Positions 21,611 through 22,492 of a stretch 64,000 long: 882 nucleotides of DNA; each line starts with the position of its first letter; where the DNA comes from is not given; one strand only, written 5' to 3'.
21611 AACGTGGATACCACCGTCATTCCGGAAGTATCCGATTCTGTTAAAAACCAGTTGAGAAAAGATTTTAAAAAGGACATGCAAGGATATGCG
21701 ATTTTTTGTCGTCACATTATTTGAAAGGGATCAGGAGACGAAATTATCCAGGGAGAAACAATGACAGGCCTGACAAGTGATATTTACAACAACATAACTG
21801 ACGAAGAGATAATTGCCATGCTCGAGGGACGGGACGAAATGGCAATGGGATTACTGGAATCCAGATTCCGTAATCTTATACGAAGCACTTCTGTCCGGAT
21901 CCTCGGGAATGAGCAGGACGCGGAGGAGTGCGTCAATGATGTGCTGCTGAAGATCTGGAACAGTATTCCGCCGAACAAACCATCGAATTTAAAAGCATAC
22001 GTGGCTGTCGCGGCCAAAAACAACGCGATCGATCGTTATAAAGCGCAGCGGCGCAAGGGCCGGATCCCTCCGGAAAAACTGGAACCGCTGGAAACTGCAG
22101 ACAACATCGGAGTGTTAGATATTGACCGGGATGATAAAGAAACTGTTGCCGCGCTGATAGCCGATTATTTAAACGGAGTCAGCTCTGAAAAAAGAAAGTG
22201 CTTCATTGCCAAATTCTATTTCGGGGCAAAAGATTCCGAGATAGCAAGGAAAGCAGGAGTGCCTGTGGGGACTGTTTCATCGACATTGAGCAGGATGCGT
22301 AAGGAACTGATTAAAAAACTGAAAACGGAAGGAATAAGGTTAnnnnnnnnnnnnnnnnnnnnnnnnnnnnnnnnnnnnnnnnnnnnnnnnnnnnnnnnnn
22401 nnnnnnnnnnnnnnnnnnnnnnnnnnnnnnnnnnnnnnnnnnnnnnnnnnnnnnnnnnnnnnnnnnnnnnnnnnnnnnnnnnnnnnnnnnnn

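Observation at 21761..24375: ECF sigma factor paired with a membrane protein whose extracytoplasmic part is a PT-rich stalk plus YD (RHS-type) repeats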

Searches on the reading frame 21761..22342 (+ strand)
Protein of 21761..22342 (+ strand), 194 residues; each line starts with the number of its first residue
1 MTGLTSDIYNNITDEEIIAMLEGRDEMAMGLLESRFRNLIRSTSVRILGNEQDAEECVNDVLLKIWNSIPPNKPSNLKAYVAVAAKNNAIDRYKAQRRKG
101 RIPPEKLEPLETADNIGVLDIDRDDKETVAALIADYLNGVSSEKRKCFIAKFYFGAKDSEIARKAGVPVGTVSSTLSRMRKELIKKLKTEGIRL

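Call 3: search_protein_families(library=pfam, proteins=[window:21761-22342:+], max_evalue=10)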
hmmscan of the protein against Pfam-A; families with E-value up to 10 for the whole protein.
window:21761-22342:+ (194 aa): 5 families
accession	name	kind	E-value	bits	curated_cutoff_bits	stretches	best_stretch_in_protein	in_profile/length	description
PF04542.20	Sigma70_r2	-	9.1e-11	41.8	24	1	35-98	4-70/71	Sigma-70 region 2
PF08281.18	Sigma70_r4_2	-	4.3e-07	29.9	25.7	1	133-183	4-54/54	Sigma-70, region 4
PF00356.27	LacI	-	0.011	15.9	27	1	160-178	4-22/46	Bacterial regulatory proteins, lacI family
PF04545.22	Sigma70_r4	-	0.053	13.5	24.1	1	138-181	3-46/50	Sigma-70, region 4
PF13384.12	HTH_23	-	0.14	12.5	24.6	1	145-180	7-42/50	Homeodomain-like domain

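Call 4: search_protein_families(library=ncbifam, proteins=[window:21761-22342:+], max_evalue=10)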
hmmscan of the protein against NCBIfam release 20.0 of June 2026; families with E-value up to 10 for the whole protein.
window:21761-22342:+ (194 aa): 77 families (the best 25 are shown)
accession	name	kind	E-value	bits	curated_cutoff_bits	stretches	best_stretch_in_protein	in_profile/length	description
NF009172.0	PRK12519.1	subfamily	1.8e-20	73.3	222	1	10-185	12-184/194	RNA polymerase sigma factor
TIGR02937.1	sigma70-ECF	superfamily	9.6e-18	64.3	42.9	1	35-187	9-165/165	sigma-70 family RNA polymerase sigma factor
TIGR02985.1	Sig70_bacteroi1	subfamily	1.4e-16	61.2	126.4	1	44-187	18-162/162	RNA polymerase sigma-70 factor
TIGR02983.1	SigE-fam_strep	subfamily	2.3e-14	53.6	141.55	1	32-189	12-160/162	SigE family RNA polymerase sigma factor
NF058625.1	sigma_PG0214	equivalog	1.1e-13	51.3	130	1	36-189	13-163/170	GFO_1088 family ECF-type sigma factor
NF009168.0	PRK12515.1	subfamily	2.5e-13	50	236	1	11-192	6-184/189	RNA polymerase sigma factor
NF009171.0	PRK12518.1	equivalog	1.3e-12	47.9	208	1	7-193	7-190/191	RNA polymerase sigma factor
NF010500.0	PRK13919.1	subfamily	1.6e-12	48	226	1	10-186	6-182/186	putative RNA polymerase sigma E protein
NF004113.0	PRK05602.1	equivalog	4.5e-12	46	208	1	10-190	28-204/211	RNA polymerase sigma factor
NF007227.0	PRK09645.1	subfamily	2.1e-11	44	202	1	25-177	11-160/177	sigma-70 family RNA polymerase sigma factor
NF007224.0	PRK09642.1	equivalog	2.2e-11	44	212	1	37-190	5-157/160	RNA polymerase sigma factor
TIGR02957.1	SigX4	subfamily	4.4e-11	42.5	323.25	1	35-186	5-155/281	RNA polymerase sigma-70 factor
NF009176.0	PRK12524.1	equivalog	9.9e-11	41.8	264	1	9-189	8-186/196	RNA polymerase sigma factor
NF007216.0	PRK09638.1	equivalog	1.6e-10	41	194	1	14-191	5-178/180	RNA polymerase sigma factor SigY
NF007225.0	PRK09643.1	equivalog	1.7e-10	40.9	190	1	9-188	9-183/204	RNA polymerase sigma factor SigM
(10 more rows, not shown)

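Call 11: find_homologous_proteins(query=window:21761-22342:+, max_evalue=0.00001)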
Query window:21761-22342:+ (194 aa): 462 proteins with E <= 0.00001 among 727 candidates; the best 120 are listed.
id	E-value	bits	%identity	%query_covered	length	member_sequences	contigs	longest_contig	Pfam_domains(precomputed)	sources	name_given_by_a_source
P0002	2.5e-118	410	98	100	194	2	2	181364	PF04542.21,PF08281.19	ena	-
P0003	2.1e-77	277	70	97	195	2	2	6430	PF04542.21,PF08281.19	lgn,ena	-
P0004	4.1e-74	266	71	94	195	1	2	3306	PF04542.21,PF08281.19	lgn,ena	-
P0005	1.7e-64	235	61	96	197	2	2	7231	PF04542.21,PF08281.19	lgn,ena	-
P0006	8.3e-64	232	61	94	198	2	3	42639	PF04542.21,PF08281.19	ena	-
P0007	7.9e-63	229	60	95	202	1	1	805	PF04542.21,PF08281.19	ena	-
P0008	7.5e-56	206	56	94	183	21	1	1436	PF04542.21,PF08281.19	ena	-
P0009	1.0e-42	164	61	69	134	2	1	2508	PF08281.19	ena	-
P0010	1.0e-42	164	49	94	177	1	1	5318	PF04542.21,PF08281.19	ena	-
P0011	1.2e-41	160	45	94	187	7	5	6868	PF04545.23,PF04542.21,PF08281.19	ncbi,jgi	jgi:RNA polymerase sigma-70 factor (ECF subfamily)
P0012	2.1e-40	156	44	95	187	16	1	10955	PF04545.23,PF04542.21,PF08281.19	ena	-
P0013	4.6e-39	152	45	94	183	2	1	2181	PF04545.23,PF04542.21,PF08281.19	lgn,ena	-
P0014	5.0e-39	152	43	94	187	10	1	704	PF04545.23,PF04542.21,PF08281.19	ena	-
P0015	3.8e-38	149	40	95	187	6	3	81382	PF04545.23,PF04542.21,PF08281.19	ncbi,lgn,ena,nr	ncbi:MAG: RNA polymerase sigma factor [Clostridia bacterium]|nr:RNA polymerase sigma factor [Clostri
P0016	6.1e-38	148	45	93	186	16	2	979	PF04545.23,PF04542.21,PF08281.19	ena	-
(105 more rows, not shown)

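Call 12: find_related_loci(query=window:21761-22342:+, collection=genome_contigs, flank=6000)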
Query window:21761-22342:+ (194 aa) in genome_contigs; peptide patterns used: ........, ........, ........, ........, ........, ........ (x = any residue, [..] = any of these).
328 stretches matched a pattern; 216 encode a relative of the query (tblastn E <= 1e-3); the best 80 are kept; 80 distinct loci.
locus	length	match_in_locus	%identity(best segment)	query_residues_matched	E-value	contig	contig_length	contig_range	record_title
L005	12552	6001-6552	41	12-192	3e-38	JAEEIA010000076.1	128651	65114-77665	MAG: Oscillospiraceae bacterium isolate Tb.RUG.135 k141_10034540_flag=0_multi=20.9987_len=128651, whole genome shotgun s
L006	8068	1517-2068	39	12-192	2e-34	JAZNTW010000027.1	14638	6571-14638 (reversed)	MAG: Oscillospiraceae bacterium isolate T1900044802_TS20190268.MAGScoT_cleanbin_000003 SGB_2717_k141_2788965, whole geno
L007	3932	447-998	39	12-192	2e-34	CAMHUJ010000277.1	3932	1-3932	MAG: uncultured Ruminococcus sp. isolate SRR11784293_bin.28_metaWRAP_v1.3_MAG genome assembly, contig: ERZ12202796.36008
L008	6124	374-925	37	12-192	4e-34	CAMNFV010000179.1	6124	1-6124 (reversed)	MAG: uncultured Ruminococcus sp. isolate SRR1267595_bin.80_metaWRAP_v1.3_MAG genome assembly, contig: NODE.26568_length_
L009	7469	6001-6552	39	11-194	1e-33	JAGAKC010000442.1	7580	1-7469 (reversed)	MAG: Oscillospiraceae bacterium isolate RGIG8515 Water_deer_Cecum-2__c512378, whole genome shotgun sequence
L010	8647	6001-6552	36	12-192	1e-33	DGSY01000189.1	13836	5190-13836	MAG TPA_asm: Ruminococcus sp. UBA4350 UBA4350_contig_18237, whole genome shotgun sequence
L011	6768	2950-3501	32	12-192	1e-33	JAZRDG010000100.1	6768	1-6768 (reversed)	MAG: Eubacteriales bacterium isolate T1900045506_YK20190200.MAGScoT_cleanbin_000082 SGB_7539_k141_1137503, whole genome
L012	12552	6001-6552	36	12-192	2e-33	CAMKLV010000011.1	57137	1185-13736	MAG: uncultured Ruminococcus sp. isolate SRR12081292_bin.100_metaWRAP_v1.3_MAG genome assembly, contig: ERZ12289771.603,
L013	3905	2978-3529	32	12-192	1e-33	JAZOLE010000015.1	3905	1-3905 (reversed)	MAG: Eubacteriales bacterium isolate T1900045656_YK20190350.MAGScoT_cleanbin_000022 SGB_8240_k141_2101243, whole genome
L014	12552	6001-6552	38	12-192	2e-33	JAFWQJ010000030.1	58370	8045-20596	MAG: Oscillospiraceae bacterium isolate RGIG5975 Sheep_Omasum-2__c256679, whole genome shotgun sequence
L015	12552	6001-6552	32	12-192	4e-30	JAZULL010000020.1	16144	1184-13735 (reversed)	MAG: Eubacteriales bacterium isolate T1900044912_TS20190378.MAGScoT_cleanbin_000022 SGB_3316_k141_1216002, whole genome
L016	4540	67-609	39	11-191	3e-33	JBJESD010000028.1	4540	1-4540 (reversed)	MAG: Oscillospiraceae bacterium isolate LOHA21_bin.003 NODE_13132_length_4540_cov_7.656856, whole genome shotgun sequenc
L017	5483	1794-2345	32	12-192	5e-33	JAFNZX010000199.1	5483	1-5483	MAG: Clostridia bacterium isolate RGIG275 Dairy_cattle_Cecum.Co__c2042422, whole genome shotgun sequence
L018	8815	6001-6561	34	9-192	7e-33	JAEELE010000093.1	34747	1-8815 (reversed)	MAG: Oscillospiraceae bacterium isolate Tb.RUG.209 k141_7417354_flag=0_multi=35.0000_len=34747, whole genome shotgun seq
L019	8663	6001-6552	32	12-192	5e-33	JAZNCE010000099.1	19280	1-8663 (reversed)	MAG: Eubacteriales bacterium isolate T1900044737_TS20190203.MAGScoT_cleanbin_000006 SGB_2028_k141_2681292, whole genome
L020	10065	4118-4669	33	12-192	7e-33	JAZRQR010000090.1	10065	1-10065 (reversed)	MAG: Eubacteriales bacterium isolate T1900045361_YK20190051.MAGScoT_cleanbin_000011 SGB_6815_k141_1845585, whole genome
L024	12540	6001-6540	39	12-191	3e-32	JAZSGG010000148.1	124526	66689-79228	MAG: Oscillospiraceae bacterium isolate T1900044579_TS20190045.MAGScoT_cleanbin_000006 SGB_546_k141_1618763, whole genom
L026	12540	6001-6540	39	12-191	4e-32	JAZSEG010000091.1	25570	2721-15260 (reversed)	MAG: Oscillospiraceae bacterium isolate T1900044591_TS20190057.MAGScoT_cleanbin_000024 SGB_635_k141_664498, whole genome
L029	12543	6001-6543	39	11-191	1e-31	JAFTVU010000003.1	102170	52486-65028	MAG: Oscillospiraceae bacterium isolate RGIG4195 Roe_deer_Colon-3__c987, whole genome shotgun sequence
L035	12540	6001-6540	37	12-191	5e-31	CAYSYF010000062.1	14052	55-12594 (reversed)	MAG TPA_asm: uncultured Ruminococcus sp. isolate SRP315200_co1_116 genome assembly, contig: NODE_8997_length_14052_cov_1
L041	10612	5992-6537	31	12-192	3e-30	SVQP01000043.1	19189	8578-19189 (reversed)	MAG: Oscillospiraceae bacterium isolate SIG620 NODE_14664_length_19189_cov_3.235652, whole genome shotgun sequence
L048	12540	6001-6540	37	12-191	4e-30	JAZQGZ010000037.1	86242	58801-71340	MAG: Oscillospiraceae bacterium isolate T1900044629_TS20190095.MAGScoT_cleanbin_000034 SGB_999_k141_2007667, whole genom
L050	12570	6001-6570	35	5-192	4e-30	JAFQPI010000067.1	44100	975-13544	MAG: Clostridia bacterium isolate RGIG2028 Goat_Colon-1__c797871, whole genome shotgun sequence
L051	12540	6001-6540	36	12-191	6e-30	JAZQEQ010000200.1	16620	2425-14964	MAG: Oscillospiraceae bacterium isolate T1900044633_TS20190099.MAGScoT_cleanbin_000084 SGB_1103_k141_19415, whole genome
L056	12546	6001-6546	36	11-192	1e-29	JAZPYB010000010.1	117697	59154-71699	MAG: Eubacteriales bacterium isolate T1900044649_TS20190115.MAGScoT_cleanbin_000008 SGB_1398_k141_1776475, whole genome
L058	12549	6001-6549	37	12-192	1e-29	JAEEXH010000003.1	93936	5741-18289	MAG: Oscillospiraceae bacterium isolate Tb.RUG.516 NODE_544_length_93936_cov_1.541718, whole genome shotgun sequence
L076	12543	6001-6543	36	12-192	9e-29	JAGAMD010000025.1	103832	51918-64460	MAG: Clostridia bacterium isolate RGIG8568 Water_deer_Cecum-3__c477413, whole genome shotgun sequence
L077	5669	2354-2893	31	12-194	1e-28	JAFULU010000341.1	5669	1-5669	MAG: Clostridia bacterium isolate RGIG4611 Roe_deer_Rectum-4__c514571, whole genome shotgun sequence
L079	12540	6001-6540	36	12-191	1e-28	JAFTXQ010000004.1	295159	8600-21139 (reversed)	MAG: Oscillospiraceae bacterium isolate RGIG4243 Roe_deer_Colon-4__c594, whole genome shotgun sequence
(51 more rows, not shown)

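Call 13: find_encoding_contigs(protein=P0006, flank=6000, max_places=3)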
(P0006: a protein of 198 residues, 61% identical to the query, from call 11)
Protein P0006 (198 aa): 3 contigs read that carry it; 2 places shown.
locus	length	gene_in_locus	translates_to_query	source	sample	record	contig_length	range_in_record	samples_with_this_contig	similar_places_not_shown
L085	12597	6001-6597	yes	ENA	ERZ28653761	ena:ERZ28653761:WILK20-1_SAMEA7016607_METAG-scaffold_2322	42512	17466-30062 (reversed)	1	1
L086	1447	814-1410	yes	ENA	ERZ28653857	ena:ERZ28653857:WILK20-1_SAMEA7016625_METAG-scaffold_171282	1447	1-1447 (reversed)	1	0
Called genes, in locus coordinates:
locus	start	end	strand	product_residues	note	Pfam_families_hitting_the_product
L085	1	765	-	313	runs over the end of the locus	PF00763:THF_DHG_CYH, PF02882:THF_DHG_CYH_C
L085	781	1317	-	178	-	PF00719:Pyrophosphatase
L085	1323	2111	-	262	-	PF01182:Glucosamine_iso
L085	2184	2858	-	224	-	PF17746:SfsA_N, PF03749:SfsA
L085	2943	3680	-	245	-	PF00881:Nitroreductase (faint), PF14512:TM1586_NiRdase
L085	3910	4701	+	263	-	PF01261:AP_endonuc_2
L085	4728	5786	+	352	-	PF01408:GFO_IDH_MocA, PF22725:GFO_IDH_MocA_C3, PF02894:GFO_IDH_MocA_C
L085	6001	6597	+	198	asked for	PF04542:Sigma70_r2, PF08281:Sigma70_r4_2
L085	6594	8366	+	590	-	-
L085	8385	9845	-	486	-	PF01547:SBP_bac_1, PF13416:SBP_bac_8 (faint)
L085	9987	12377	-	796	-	PF12708:Pect-lyase_RHGA_epim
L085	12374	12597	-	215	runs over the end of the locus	PF01502:PRA-CH, PF01503:PRA-PH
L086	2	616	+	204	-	?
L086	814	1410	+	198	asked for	PF04542:Sigma70_r2, PF08281:Sigma70_r4_2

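Call 14: find_encoding_contigs(protein=P0003, flank=6000, max_places=3)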
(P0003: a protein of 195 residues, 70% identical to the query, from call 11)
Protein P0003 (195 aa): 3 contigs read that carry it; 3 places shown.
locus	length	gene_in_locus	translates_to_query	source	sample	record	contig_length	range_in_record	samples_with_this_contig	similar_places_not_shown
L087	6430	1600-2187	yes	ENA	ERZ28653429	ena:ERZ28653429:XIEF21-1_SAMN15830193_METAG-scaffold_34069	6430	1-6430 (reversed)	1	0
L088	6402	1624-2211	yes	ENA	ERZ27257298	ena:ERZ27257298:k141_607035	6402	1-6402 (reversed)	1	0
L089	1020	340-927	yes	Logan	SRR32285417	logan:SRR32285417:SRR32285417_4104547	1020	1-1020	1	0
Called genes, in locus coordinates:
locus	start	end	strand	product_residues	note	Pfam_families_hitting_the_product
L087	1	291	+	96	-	?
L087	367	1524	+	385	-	PF03747:ADP_ribosyl_GH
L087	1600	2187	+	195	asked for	PF04542:Sigma70_r2, PF08281:Sigma70_r4_2 (weak)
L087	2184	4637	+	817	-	-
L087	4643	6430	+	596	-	?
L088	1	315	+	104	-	?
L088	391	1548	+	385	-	PF03747:ADP_ribosyl_GH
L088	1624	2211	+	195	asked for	PF04542:Sigma70_r2, PF08281:Sigma70_r4_2 (weak)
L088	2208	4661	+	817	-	-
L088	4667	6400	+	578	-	?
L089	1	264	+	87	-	?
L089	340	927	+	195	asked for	PF04542:Sigma70_r2, PF08281:Sigma70_r4_2 (weak)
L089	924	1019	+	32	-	?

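Call 15: find_encoding_contigs(protein=P0005, flank=6000, max_places=3)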
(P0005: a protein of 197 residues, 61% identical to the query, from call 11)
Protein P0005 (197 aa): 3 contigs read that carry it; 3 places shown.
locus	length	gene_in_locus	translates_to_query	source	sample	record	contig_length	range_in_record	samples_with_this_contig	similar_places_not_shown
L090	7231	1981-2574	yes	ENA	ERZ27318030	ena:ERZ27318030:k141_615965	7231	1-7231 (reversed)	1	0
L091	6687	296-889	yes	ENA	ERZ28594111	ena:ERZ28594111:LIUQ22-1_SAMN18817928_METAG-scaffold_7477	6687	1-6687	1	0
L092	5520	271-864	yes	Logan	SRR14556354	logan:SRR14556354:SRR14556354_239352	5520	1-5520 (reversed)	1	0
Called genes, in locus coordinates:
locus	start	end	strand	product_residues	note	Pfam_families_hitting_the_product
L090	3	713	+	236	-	?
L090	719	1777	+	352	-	PF01408:GFO_IDH_MocA, PF22725:GFO_IDH_MocA_C3, PF02894:GFO_IDH_MocA_C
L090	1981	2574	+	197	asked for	PF04542:Sigma70_r2, PF08281:Sigma70_r4_2 (weak)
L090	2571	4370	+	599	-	-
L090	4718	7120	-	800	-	PF12708:Pect-lyase_RHGA_epim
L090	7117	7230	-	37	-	?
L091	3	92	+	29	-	?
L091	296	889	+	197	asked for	PF04542:Sigma70_r2, PF08281:Sigma70_r4_2 (weak)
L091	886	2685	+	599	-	-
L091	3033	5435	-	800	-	PF12708:Pect-lyase_RHGA_epim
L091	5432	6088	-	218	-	PF01502:PRA-CH, PF01503:PRA-PH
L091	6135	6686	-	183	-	?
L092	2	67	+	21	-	?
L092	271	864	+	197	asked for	PF04542:Sigma70_r2, PF08281:Sigma70_r4_2 (weak)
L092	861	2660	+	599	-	-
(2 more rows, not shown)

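Call 16: find_encoding_contigs(protein=P0002, flank=6000, max_places=3)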
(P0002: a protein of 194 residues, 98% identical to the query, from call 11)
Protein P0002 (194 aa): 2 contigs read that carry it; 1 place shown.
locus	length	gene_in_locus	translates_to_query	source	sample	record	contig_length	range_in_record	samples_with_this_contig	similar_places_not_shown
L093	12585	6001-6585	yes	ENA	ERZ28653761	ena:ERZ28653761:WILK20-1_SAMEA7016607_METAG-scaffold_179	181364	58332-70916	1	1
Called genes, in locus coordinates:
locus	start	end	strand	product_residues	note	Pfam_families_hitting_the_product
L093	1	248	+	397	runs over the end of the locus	PF00144:Beta-lactamase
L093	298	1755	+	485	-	PF11762:Arabinose_Iso_C (weak)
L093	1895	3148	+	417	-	PF06134:RhaA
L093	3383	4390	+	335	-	PF03590:AsnA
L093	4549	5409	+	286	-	PF12833:HTH_18, PF00165:HTH_AraC (weak)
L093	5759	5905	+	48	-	-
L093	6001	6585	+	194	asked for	PF04542:Sigma70_r2, PF08281:Sigma70_r4_2 (weak)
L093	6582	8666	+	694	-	-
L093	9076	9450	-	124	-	PF01648:ACPS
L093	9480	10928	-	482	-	PF07949:YbbR (weak)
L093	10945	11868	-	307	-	PF19293:CdaA_N (weak), PF02457:DAC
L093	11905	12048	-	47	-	-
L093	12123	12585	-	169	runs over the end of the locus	PF22043:DUF6935 (weak)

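Call 64: search_protein_families(library=pfam, proteins=[L024:6549-9815:+, L026:6549-9665:+, L029:6552-10250:+, L035:6549-9113:+, L048:6549-9068:+, L051:6549-9275:+, L079:6549-8621:+, L016:618-2840:+, L077:2893-5505:+, L020:4675-7248:+], max_evalue=0.001)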
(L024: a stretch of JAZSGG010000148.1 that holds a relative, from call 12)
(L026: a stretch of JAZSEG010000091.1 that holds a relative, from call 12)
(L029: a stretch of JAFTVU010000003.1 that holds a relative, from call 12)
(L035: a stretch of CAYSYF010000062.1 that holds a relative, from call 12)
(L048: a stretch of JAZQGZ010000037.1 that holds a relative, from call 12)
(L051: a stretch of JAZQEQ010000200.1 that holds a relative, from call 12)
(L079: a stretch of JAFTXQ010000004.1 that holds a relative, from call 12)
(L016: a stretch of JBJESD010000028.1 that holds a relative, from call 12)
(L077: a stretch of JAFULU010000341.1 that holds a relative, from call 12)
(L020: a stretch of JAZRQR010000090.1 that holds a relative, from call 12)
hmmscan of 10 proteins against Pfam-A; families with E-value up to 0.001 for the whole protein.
L024:6549-9815:+ (1089 aa): 1 family
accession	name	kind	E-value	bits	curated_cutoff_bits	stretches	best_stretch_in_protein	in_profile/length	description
PF01551.29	Peptidase_M23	-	2.7e-38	130.5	28.7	2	684-784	2-96/96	Peptidase family M23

L026:6549-9665:+ (1039 aa): 2 families
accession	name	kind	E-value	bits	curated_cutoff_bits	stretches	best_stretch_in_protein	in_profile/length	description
PF01551.29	Peptidase_M23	-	9.3e-75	247.4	28.7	3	937-1031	2-96/96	Peptidase family M23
PF13533.13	Biotin_lipoyl_2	-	0.00029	21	29.8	0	697-714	13-30/32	Biotin-lipoyl like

L029:6552-10250:+ (1233 aa): 3 families
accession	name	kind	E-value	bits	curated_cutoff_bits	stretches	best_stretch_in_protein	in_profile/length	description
PF01551.29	Peptidase_M23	-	2.5e-69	230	28.7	3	1131-1225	2-96/96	Peptidase family M23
PF13533.13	Biotin_lipoyl_2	-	3.2e-05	24.1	29.8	0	1178-1199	9-30/32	Biotin-lipoyl like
PF00364.28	Biotin_lipoyl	-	7.7e-05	22.9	22.1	0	1175-1199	48-72/73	Biotin-requiring enzyme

L035:6549-9113:+ (855 aa): 1 family
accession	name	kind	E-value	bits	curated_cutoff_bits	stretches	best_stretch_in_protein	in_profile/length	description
PF01551.29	Peptidase_M23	-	7.8e-62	205.9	28.7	2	745-833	2-91/96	Peptidase family M23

L048:6549-9068:+ (840 aa): 1 family
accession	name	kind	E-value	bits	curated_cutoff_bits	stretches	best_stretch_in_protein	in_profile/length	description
PF01551.29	Peptidase_M23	-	2.4e-27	95.4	28.7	1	644-738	2-96/96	Peptidase family M23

L051:6549-9275:+ (909 aa): 1 family
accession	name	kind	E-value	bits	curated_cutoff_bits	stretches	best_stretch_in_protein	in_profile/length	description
PF01551.29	Peptidase_M23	-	1.7e-62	208.1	28.7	2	645-743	2-96/96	Peptidase family M23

L079:6549-8621:+ (691 aa): 0 families

L016:618-2840:+ (741 aa): 1 family
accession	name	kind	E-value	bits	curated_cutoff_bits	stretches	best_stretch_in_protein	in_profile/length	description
PF01551.29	Peptidase_M23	-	9e-45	151.3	28.7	2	492-588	2-96/96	Peptidase family M23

L077:2893-5505:+ (871 aa): 0 families

L020:4675-7248:+ (858 aa): 1 family
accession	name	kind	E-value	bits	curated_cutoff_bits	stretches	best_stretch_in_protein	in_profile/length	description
PF16244.11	DUF4901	-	3.2e-06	27.8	27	1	353-480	17-147/148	YcdB, YcdC repeated domain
